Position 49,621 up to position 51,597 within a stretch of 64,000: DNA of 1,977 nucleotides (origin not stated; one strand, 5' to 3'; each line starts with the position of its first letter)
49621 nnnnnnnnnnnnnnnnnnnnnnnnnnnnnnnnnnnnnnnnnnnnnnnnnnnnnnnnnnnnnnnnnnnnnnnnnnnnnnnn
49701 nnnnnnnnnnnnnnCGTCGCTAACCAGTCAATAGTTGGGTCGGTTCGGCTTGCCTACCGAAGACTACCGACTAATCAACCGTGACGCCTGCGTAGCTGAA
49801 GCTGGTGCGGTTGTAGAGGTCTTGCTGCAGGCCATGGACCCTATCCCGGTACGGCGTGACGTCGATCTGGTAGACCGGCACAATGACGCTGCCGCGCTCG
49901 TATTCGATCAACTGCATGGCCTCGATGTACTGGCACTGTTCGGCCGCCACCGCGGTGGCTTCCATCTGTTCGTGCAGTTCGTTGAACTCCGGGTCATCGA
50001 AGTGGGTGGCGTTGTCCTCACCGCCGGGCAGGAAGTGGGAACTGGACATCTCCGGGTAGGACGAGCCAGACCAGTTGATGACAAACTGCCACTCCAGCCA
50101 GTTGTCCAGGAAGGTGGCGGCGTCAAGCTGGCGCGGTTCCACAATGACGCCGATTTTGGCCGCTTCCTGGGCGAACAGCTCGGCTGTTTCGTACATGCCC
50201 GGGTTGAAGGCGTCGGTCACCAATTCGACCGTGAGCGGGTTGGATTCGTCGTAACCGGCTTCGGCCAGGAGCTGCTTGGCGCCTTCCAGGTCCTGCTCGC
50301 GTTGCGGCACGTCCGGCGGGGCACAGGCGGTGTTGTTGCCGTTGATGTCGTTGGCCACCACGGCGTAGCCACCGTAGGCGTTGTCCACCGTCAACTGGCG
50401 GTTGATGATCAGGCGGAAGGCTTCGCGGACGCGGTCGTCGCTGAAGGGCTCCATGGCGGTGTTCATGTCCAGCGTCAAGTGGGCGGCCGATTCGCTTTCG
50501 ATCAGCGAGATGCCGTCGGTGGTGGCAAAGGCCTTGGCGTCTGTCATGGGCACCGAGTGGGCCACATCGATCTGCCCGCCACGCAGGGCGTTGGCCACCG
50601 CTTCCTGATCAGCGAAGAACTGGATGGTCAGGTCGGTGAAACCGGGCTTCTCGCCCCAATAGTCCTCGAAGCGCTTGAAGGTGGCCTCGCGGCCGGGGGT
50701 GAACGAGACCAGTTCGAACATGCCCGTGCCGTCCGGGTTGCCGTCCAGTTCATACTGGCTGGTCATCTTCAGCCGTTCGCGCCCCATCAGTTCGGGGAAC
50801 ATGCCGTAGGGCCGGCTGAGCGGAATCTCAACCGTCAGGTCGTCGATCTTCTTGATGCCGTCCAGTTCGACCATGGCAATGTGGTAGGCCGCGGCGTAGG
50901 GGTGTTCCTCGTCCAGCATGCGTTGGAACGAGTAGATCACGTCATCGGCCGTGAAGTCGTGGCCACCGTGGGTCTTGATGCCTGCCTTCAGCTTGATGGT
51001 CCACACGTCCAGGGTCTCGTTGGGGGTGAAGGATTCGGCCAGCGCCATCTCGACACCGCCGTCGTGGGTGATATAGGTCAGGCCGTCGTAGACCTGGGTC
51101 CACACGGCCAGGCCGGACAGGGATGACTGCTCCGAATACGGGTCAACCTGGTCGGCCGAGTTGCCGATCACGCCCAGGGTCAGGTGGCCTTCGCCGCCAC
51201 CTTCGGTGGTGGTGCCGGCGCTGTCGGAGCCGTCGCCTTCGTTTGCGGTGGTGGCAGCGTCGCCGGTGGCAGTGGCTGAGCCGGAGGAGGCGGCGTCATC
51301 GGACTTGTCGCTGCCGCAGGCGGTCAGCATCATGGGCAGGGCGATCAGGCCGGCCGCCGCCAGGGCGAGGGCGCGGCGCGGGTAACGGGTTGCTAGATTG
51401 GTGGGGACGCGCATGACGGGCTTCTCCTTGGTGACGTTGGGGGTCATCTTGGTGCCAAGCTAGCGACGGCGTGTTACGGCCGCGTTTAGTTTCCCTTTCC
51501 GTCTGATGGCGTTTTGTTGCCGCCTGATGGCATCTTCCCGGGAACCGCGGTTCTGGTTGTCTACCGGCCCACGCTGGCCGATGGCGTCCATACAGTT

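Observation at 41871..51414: Nine-gene single-strand operon coupling a Dpp/Opp-type importer to split AcnX, a bicupin and a 2-hydroxyacid dehydrogenase: candidate uncharacterised catabolic pathway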

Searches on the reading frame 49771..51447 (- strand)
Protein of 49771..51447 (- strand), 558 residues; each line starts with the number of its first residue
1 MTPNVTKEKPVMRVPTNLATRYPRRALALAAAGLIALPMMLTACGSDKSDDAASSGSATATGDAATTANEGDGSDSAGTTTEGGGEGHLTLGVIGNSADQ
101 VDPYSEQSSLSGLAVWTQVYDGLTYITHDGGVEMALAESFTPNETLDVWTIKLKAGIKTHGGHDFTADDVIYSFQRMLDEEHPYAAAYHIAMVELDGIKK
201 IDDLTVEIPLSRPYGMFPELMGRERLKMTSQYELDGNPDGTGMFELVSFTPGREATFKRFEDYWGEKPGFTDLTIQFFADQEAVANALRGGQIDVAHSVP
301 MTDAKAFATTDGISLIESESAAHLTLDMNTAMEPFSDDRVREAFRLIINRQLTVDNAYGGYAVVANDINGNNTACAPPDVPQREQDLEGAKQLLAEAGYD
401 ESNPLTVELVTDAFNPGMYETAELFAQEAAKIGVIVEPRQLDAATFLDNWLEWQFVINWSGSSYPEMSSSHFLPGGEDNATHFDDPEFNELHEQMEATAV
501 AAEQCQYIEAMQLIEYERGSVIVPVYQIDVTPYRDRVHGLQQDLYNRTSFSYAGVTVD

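Call 4: search_protein_families(library=pfam, proteins=[window:49771-51447:-], max_evalue=0.01)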
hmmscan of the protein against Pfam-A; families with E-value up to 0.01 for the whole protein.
window:49771-51447:- (558 aa): 1 family
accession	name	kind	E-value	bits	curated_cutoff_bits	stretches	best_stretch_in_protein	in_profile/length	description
PF00496.27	SBP_bac_5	-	1.7e-74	251.6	32.4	1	132-469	2-355/368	Bacterial extracellular solute-binding proteins, family 5 Middle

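Call 6: search_protein_families(library=ncbifam, proteins=[window:49771-51447:-], max_evalue=0.001)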
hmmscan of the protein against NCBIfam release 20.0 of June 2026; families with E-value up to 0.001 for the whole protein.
window:49771-51447:- (558 aa): 11 families
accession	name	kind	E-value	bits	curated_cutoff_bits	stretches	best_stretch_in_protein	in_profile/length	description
NF045468.1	Opp5A_nikA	equivalog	2.7e-49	168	600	1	97-541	27-473/488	nickel ABC transporter substrate-binding protein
TIGR02294.1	nickel_nikA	equivalog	1.1e-34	119.9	393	1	113-446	29-384/501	nickel ABC transporter substrate-binding protein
NF011942.0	PRK15413.1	equivalog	5.8e-33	114.3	594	1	94-443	34-385/512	glutathione ABC transporter substrate-binding protein GsiB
NF045467.1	Opp4A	equivalog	6.8e-26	90.6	650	1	41-403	1-384/556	oligopeptide ABC transporter substrate-binding protein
NF043070.1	DppA_dipep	equivalog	6.1e-24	84.5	1005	1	129-436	71-407/535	dipeptide ABC transporter periplasmic-binding protein DppA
NF011684.0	PRK15104.1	equivalog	1.3e-23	83.6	947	1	114-527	64-510/543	oligopeptide ABC transporter substrate-binding protein OppA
NF011689.0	PRK15109.1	equivalog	2.3e-22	79.4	560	1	100-555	43-536/547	ABC transporter substrate-binding protein SapA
NF047575.1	opine_bind_CntA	exception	2.4e-20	72.6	800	1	116-435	62-406/535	staphylopine-dependent metal ABC transporter substrate-binding lipoprotein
NF007287.0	PRK09755.1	equivalog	1.1e-13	50.9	1098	1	287-531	256-507/535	ABC transporter substrate-binding protein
TIGR04028.1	SBP_KPN_01854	hypoth_equivalog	4.1e-07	28.9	468.5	1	117-551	28-504/509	TIGR04028 family ABC transporter substrate-binding protein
NF010149.0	PRK13626.1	equivalog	4.2e-06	25.7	476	1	113-276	144-302/552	HTH-type transcriptional regulator SgrR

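Call 60: search_solved_structures(query=window:49771-51414:-, max_evalue=1e-10)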
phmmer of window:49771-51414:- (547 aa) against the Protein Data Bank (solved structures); distinct sequences matched with E-value up to 1e-10: 58.
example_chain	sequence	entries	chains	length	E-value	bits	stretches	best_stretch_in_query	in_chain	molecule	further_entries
6hlx_A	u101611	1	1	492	5e-31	111.2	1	96-499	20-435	AgaA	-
5u4o_A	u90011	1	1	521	1.6e-30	109.5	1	53-517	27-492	ABC transporter substrate-binding protein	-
3t66_A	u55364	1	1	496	5.8e-30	107.7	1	68-488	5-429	Nickel ABC transporter (Nickel-binding protein)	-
3m8u_A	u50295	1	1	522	1.3e-29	106.5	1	99-537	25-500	Heme-binding protein A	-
1uqw_A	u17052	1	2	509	5.3e-29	104.5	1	82-433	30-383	PUTATIVE BINDING PROTEIN YLIB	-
3tpa_A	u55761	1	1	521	1.3e-28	103.3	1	107-540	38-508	Heme-binding protein A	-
5isu_A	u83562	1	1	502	1.5e-27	99.8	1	63-514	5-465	Lmo0135 protein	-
8z1z_F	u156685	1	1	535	7.4e-25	90.8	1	123-534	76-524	Dipeptide-binding protein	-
1dpe_A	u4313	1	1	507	3.1e-24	88.8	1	123-538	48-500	DIPEPTIDE-BINDING PROTEIN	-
9rd1_A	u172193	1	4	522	5.4e-24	88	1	86-516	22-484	Periplasmic oligopeptide-binding protein OppA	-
3tcf_A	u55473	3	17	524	5.4e-24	88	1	86-516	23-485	Periplasmic oligopeptide-binding protein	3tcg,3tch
1dpp_A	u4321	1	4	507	5.7e-24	87.9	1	123-535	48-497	DIPEPTIDE BINDING PROTEIN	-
8z1y_F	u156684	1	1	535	6.9e-24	87.6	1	123-535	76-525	Dipeptide-binding protein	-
8efz_A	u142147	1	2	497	2e-23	86.1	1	107-502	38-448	Extracellular solute-binding protein family 5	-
4ofj_A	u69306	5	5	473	3.7e-23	85.2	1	115-462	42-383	Extracytoplasmic Nickel-Binding Protein SaNikA | Nickel ABC transporter substrate-binding protein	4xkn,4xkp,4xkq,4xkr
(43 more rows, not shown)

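Call 63: find_homologous_proteins(query=window:49771-51414:-, max_evalue=1e-30)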
Query window:49771-51414:- (547 aa): 245 proteins with E <= 1e-30 among 8000 candidates; the best 120 are listed.
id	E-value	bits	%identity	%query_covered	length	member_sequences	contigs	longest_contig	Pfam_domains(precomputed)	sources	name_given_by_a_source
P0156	0.0e+0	1244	100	100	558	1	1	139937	PF00496.28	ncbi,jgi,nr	ncbi:MAG: ABC transporter substrate-binding protein [Bifidobacteriaceae bacterium]|jgi:peptide/nicke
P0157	3.7e-282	955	76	100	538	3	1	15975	PF00496.28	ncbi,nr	ncbi:MAG: ABC transporter substrate-binding protein [Bifidobacteriaceae bacterium]|nr:ABC transporte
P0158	1.8e-164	566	51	98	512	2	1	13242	PF00496.28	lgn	-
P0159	2.5e-162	559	53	89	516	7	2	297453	PF00496.28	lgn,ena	-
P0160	1.7e-160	553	54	87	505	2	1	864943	PF00496.28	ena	-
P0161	7.7e-159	548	54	86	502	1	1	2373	PF00496.28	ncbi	ncbi:MAG: ABC transporter substrate-binding protein [Pseudonocardia sp.]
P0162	3.5e-157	542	52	91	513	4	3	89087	PF00496.28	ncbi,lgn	-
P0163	3.6e-157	542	53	86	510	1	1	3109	PF00496.28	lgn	-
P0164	3.9e-157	542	52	86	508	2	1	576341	PF00496.28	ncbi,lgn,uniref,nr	ncbi:ABC transporter substrate-binding protein [Pseudonocardia acaciae]|uniref:ABC transporter subst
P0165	2.1e-156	540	53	87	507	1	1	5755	PF00496.28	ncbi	ncbi:MAG: ABC transporter substrate-binding protein [Leucobacter sp.]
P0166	2.3e-156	540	51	93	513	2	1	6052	PF00496.28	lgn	-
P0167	3.4e-155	536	52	86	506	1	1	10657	PF00496.28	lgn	-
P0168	4.6e-155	535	52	87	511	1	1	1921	PF00496.28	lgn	-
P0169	2.3e-154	533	51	86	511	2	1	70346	PF00496.28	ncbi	ncbi:ABC transporter substrate-binding protein [Leucobacter sp. HY1910]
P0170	7.1e-153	528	50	87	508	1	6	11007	PF00496.28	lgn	-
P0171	1.5e-152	527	53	87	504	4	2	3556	PF00496.28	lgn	-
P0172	1.7e-152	527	50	88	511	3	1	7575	PF00496.28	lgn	-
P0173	2.2e-152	527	52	86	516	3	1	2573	PF00496.28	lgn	-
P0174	5.5e-151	522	47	100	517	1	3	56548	PF00496.28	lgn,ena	-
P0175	1.5e-150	521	48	99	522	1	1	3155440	PF00496.28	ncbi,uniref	ncbi:ABC transporter substrate-binding protein [Microbacterium sp.]|uniref:ABC transporter substrate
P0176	1.7e-150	520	51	86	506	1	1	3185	PF00496.28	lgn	-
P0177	1.1e-148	514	51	86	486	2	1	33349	PF00496.28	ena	-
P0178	7.7e-148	512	49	92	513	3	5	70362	PF00496.28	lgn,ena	-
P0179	1.0e-146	508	50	87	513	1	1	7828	PF00496.28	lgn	-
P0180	1.5e-146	507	49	88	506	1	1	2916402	PF00496.28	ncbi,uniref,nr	ncbi:ABC transporter substrate-binding protein [Leucobacter insecticola]|uniref:ABC transporter subs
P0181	2.5e-146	507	51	86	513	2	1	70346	PF00496.28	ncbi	ncbi:ABC transporter substrate-binding protein [Leucobacter sp. HY1910]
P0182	3.8e-143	496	51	86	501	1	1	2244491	PF00496.28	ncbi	ncbi:ABC transporter substrate-binding protein [Labrys neptuniae]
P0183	7.2e-143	495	49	86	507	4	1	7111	PF00496.28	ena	-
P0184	3.7e-142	493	51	86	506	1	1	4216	PF00496.28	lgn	-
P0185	4.3e-141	489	48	87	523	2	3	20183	PF00496.28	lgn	-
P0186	1.6e-140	487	48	86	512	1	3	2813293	PF00496.28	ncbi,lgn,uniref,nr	ncbi:ABC transporter substrate-binding protein [Leucobacter sp. UCMA 4100]|uniref:ABC transporter su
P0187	2.3e-140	487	47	87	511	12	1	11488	PF00496.28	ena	-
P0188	3.3e-140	486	49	86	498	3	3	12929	PF00496.28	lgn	-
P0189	4.9e-139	483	50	86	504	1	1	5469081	PF00496.28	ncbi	ncbi:ABC transporter substrate-binding protein [Labrys neptuniae]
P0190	6.0e-139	482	48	88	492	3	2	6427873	PF00496.28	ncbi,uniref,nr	ncbi:ABC transporter substrate-binding protein [Sphaerisporangium krabiense]|uniref:Peptide/nickel t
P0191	1.1e-138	481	49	86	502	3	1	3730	PF00496.28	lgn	-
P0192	2.1e-138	480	49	86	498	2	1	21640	PF00496.28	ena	-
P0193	2.1e-138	480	48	85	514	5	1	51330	PF00496.28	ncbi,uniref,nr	ncbi:hypothetical protein C1I98_02285 [Spongiactinospora gelatinilytica]|uniref:Solute-binding prote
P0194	3.3e-138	480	49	86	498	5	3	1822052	PF00496.28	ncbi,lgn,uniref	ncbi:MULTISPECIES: ABC transporter substrate-binding protein [unclassified Rhizobium]|uniref:ABC tra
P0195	5.8e-138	479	47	86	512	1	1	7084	PF00496.28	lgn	-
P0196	7.9e-138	479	49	86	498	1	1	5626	PF00496.28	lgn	-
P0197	1.2e-137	478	49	90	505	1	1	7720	PF00496.28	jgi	jgi:peptide/nickel transport system substrate-binding protein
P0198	1.6e-137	478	48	88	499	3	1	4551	PF00496.28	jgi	jgi:peptide/nickel transport system substrate-binding protein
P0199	1.8e-137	477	49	86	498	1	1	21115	PF00496.28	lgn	-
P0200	3.2e-137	477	49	86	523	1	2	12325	PF00496.28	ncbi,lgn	-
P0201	3.8e-137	476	49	86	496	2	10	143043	PF00496.28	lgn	-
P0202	6.1e-137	476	47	88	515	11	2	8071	PF00496.28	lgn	-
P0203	8.0e-137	475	48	86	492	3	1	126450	PF00496.28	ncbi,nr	ncbi:MAG: hypothetical protein BGO95_07115 [Micrococcales bacterium 73-13]|nr:MAG: hypothetical prot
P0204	1.3e-136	475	48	86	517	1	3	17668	PF00496.28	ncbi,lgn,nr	ncbi:MAG: ABC transporter substrate-binding protein [Actinobacteria bacterium]|nr:ABC transporter su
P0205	1.9e-136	474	49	86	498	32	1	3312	PF00496.28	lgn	-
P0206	8.1e-136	472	47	86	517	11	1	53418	PF00496.28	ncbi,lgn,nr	ncbi:MAG: ABC transporter substrate-binding protein [Actinobacteria bacterium]|nr:ABC transporter su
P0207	1.3e-135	471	46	98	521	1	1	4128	PF00496.28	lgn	-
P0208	1.7e-135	471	42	99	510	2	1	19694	PF00496.28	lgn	-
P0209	2.0e-135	471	48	86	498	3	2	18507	PF00496.28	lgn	-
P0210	2.0e-135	471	46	88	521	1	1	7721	PF00496.28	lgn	-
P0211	2.1e-135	471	50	86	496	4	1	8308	PF00496.28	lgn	-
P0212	9.2e-135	468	46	91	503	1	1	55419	PF00496.28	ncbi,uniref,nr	ncbi:ABC transporter substrate-binding protein [Spongiactinospora sp. TRM90649]|uniref:ABC transport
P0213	2.3e-134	467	47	86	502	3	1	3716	PF00496.28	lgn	-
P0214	2.4e-134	467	46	87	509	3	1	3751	PF00496.28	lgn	-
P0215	3.8e-134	466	47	85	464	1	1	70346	PF00496.28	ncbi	ncbi:ABC transporter substrate-binding protein [Leucobacter sp. HY1910]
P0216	8.0e-134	465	46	88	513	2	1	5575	PF00496.28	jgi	-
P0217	7.0e-133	462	43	98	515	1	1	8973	PF00496.28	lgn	-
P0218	3.6e-132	460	45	86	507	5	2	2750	PF00496.28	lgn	-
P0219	1.7e-131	458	47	86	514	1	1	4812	PF00496.28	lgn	-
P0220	6.5e-131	456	47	86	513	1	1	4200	PF00496.28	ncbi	ncbi:MAG: ABC transporter substrate-binding protein [Leucobacter sp.]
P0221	3.8e-126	440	44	86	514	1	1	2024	PF00496.28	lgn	-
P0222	1.8e-125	438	44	89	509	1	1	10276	PF00496.28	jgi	-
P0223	7.1e-125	436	45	87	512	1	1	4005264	PF00496.28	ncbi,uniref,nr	ncbi:ABC transporter substrate-binding protein [Agromyces larvae]|uniref:ABC transporter substrate-b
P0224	6.1e-117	410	44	88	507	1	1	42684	PF00496.28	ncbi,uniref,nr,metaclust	ncbi:ABC transporter substrate-binding protein [Microbacterium resistens]|uniref:ABC transporter sub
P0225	2.2e-111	391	40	95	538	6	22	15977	PF00496.28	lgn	-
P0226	1.2e-102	362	40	83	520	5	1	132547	PF00496.28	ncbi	ncbi:ABC transporter substrate-binding protein [Agrobacterium sp. 22-209-1]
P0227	3.8e-102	361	39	84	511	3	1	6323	PF00496.28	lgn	-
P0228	1.8e-101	359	40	83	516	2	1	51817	PF00496.28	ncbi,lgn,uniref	ncbi:ABC transporter substrate-binding protein [Rhizobium sp.]|uniref:ABC transporter substrate-bind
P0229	5.8e-100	354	38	88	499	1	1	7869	PF00496.28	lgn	-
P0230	8.4e-100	353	40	83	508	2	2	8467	PF00496.28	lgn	-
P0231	4.2e-99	351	38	84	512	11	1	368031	PF00496.28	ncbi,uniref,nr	ncbi:peptide/nickel transport system substrate-binding protein [Neorhizobium galegae]|uniref:ABC tra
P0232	1.4e-98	349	39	83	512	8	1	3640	PF00496.28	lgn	-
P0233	1.5e-98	349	39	83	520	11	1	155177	PF00496.28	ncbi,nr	ncbi:peptide ABC transporter substrate-binding protein [Rhizobium sp. ICMP 5592]|nr:ABC transporter 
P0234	2.0e-98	349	41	83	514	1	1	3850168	PF00496.28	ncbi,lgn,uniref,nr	ncbi:peptide/nickel transport system substrate-binding protein [Microbacterium foliorum]|uniref:Pept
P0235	3.4e-98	348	39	84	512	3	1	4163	PF00496.28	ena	-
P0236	1.1e-97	346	39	83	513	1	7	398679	PF00496.28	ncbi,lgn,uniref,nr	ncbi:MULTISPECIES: ABC transporter substrate-binding protein [unclassified Rhizobium]|uniref:ABC tra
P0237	2.9e-97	345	40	80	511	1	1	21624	PF00496.28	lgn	-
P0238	1.8e-95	339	39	84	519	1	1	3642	PF00496.28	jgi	jgi:peptide/nickel transport system substrate-binding protein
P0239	6.7e-94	334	39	89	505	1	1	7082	PF00496.28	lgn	-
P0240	1.6e-93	332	38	83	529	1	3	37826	PF00496.28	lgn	-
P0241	1.0e-92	330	38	87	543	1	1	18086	PF00496.28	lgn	-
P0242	6.0e-92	327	37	83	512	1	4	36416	PF00496.28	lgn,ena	-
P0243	8.4e-89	317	37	84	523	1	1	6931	PF00496.28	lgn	-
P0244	7.8e-88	314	36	91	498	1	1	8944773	PF00496.28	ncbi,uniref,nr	ncbi:ABC transporter substrate-binding protein [Actinomadura graeca]|uniref:ABC transporter substrat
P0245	1.1e-85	307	42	67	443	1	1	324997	PF00496.28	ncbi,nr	ncbi:ABC transporter substrate-binding protein (plasmid) [Rhizobium sp. RCAM05350]|nr:ABC transporte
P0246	3.2e-82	295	36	90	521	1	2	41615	PF00496.28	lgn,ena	-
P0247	1.6e-81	293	35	90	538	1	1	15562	PF00496.28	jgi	jgi:peptide/nickel transport system substrate-binding protein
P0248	6.0e-80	288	35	83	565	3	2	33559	PF00496.28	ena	-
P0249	2.5e-79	286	35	93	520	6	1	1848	PF00496.28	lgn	-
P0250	4.6e-79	285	36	85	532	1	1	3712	PF00496.28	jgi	jgi:peptide/nickel transport system substrate-binding protein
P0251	8.0e-79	284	35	87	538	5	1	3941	PF00496.28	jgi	jgi:peptide/nickel transport system substrate-binding protein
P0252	1.6e-78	283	35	86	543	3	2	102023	PF00496.28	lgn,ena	-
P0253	3.4e-78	282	37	84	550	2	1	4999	PF00496.28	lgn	-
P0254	4.0e-78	282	35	87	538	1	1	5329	PF00496.28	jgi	jgi:peptide/nickel transport system substrate-binding protein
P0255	4.6e-78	281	35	94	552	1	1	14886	PF00496.28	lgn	-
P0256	1.4e-77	280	37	80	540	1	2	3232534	PF00496.28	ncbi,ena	-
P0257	2.4e-77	279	36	83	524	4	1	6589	PF00496.28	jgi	jgi:peptide/nickel transport system substrate-binding protein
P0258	3.1e-77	279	35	87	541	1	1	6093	PF00496.28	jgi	jgi:peptide/nickel transport system substrate-binding protein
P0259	3.5e-77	278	36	83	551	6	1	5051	PF00496.28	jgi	jgi:peptide/nickel transport system substrate-binding protein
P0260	7.1e-77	277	35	84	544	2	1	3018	PF00496.28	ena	-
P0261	1.1e-76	277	35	83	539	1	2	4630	PF00496.28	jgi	jgi:peptide/nickel transport system substrate-binding protein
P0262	1.6e-76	276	35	84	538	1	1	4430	PF00496.28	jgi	jgi:peptide/nickel transport system substrate-binding protein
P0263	1.7e-76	276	37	80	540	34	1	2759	PF00496.28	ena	-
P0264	1.8e-76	276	35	87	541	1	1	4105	PF00496.28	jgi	jgi:peptide/nickel transport system substrate-binding protein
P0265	2.1e-76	276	34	96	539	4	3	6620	PF00496.28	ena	-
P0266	2.2e-76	276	35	87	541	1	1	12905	PF00496.28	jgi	jgi:peptide/nickel transport system substrate-binding protein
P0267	5.1e-76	275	35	87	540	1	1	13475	PF00496.28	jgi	jgi:peptide/nickel transport system substrate-binding protein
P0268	1.0e-75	274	35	84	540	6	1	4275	PF00496.28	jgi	jgi:peptide/nickel transport system substrate-binding protein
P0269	1.5e-75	273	35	92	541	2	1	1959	PF00496.28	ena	-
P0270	1.9e-75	273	36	85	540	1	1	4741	PF10518.15,PF00496.28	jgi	jgi:peptide/nickel transport system substrate-binding protein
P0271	4.0e-75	272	34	85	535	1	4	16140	PF00496.28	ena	-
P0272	6.2e-75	271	35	84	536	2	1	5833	PF00496.28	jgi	jgi:peptide/nickel transport system substrate-binding protein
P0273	6.9e-75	271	36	82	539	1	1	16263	PF00496.28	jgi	jgi:peptide/nickel transport system substrate-binding protein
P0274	2.6e-74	269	36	83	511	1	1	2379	PF00496.28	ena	-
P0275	2.9e-74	269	35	81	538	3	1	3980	PF00496.28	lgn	-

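Call 64: find_encoding_contigs(protein=P0157, flank=10000, max_places=2)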
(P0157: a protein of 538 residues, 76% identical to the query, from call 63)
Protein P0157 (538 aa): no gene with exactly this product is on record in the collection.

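Call 65: find_encoding_contigs(protein=P0164, flank=10000, max_places=2)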
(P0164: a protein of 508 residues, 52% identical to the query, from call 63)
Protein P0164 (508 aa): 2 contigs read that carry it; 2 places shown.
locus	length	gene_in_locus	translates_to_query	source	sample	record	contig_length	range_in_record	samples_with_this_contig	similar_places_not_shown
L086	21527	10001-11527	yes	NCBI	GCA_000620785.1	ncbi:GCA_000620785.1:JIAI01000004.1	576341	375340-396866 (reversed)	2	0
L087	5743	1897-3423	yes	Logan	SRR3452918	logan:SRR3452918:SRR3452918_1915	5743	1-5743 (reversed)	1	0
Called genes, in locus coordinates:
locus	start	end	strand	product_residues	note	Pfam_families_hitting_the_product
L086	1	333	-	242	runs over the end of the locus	-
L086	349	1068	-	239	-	-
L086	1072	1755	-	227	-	-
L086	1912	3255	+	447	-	PF00756:Esterase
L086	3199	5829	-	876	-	PF09924:LPG_synthase_C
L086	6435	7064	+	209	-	-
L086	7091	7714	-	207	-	-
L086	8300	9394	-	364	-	PF14525:AraC_binding_2, PF00165:HTH_AraC (faint), PF12833:HTH_18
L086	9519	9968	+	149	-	-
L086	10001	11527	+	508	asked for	PF00496:SBP_bac_5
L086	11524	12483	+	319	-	PF19300:BPD_transp_1_N, PF00528:BPD_transp_1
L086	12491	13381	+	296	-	PF00528:BPD_transp_1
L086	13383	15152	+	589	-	PF20720:nSTAND3 (faint), PF00005:ABC_tran, PF02463:SMC_N (faint), PF13191:AAA_16 (faint), PF13304:AAA_21 (faint), PF13401:AAA_22 (faint), PF08352:oligo_HPY, PF00005:ABC_tran, +1 more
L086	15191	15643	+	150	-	-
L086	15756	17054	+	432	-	PF00083:Sugar_tr, PF07690:MFS_1, PF00083:Sugar_tr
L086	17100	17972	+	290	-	PF18920:DUF5671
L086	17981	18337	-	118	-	PF00376:MerR, PF13411:MerR_1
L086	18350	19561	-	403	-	PF07690:MFS_1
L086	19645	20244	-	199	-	PF00440:TetR_N (weak)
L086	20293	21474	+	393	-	PF07690:MFS_1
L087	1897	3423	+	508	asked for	PF00496:SBP_bac_5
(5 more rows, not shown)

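Call 66: find_encoding_contigs(protein=P0180, flank=10000, max_places=2)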
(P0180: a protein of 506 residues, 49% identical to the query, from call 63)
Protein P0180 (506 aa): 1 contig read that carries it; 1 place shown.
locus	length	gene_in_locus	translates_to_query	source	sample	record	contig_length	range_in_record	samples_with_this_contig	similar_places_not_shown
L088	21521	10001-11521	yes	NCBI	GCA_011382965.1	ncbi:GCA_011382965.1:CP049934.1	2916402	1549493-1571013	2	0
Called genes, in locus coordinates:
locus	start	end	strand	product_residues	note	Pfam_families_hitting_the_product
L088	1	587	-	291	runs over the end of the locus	PF02653:BPD_transp_2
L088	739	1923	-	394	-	PF13433:Peripla_BP_5, PF13458:Peripla_BP_6, PF01094:ANF_receptor (weak)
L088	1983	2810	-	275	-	PF10703:MoaF, PF17409:MoaF_C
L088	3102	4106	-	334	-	PF14525:AraC_binding_2, PF12833:HTH_18, PF00165:HTH_AraC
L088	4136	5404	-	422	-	PF00202:Aminotran_3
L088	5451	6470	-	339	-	PF01636:APH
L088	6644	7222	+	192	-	PF00440:TetR_N, PF21351:TetR_C_41 (weak)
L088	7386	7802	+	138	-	PF07784:DUF1622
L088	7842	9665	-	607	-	PF02776:TPP_enzyme_N, PF00205:TPP_enzyme_M, PF02775:TPP_enzyme_C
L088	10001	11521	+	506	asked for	PF00496:SBP_bac_5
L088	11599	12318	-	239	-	PF25213:HVO_A0261_N (weak), PF01047:MarR (faint), PF08279:HTH_11 (faint), PF09339:HTH_IclR, PF01614:IclR_C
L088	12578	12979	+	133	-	-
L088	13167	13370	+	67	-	-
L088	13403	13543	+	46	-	PF07704:PSK_trans_fac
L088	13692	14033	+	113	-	PF01850:PIN (weak)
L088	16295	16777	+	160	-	-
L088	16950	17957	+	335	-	PF19300:BPD_transp_1_N, PF00528:BPD_transp_1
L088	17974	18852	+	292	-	PF12911:OppC_N (weak), PF00528:BPD_transp_1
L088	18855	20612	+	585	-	PF03193:RsgA_GTPase (faint), PF20720:nSTAND3 (faint), PF00005:ABC_tran, PF02463:SMC_N (faint), PF13304:AAA_21 (weak), PF08352:oligo_HPY, PF00005:ABC_tran, PF13304:AAA_21 (weak), +3 more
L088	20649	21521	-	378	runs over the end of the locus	PF03576:Peptidase_S58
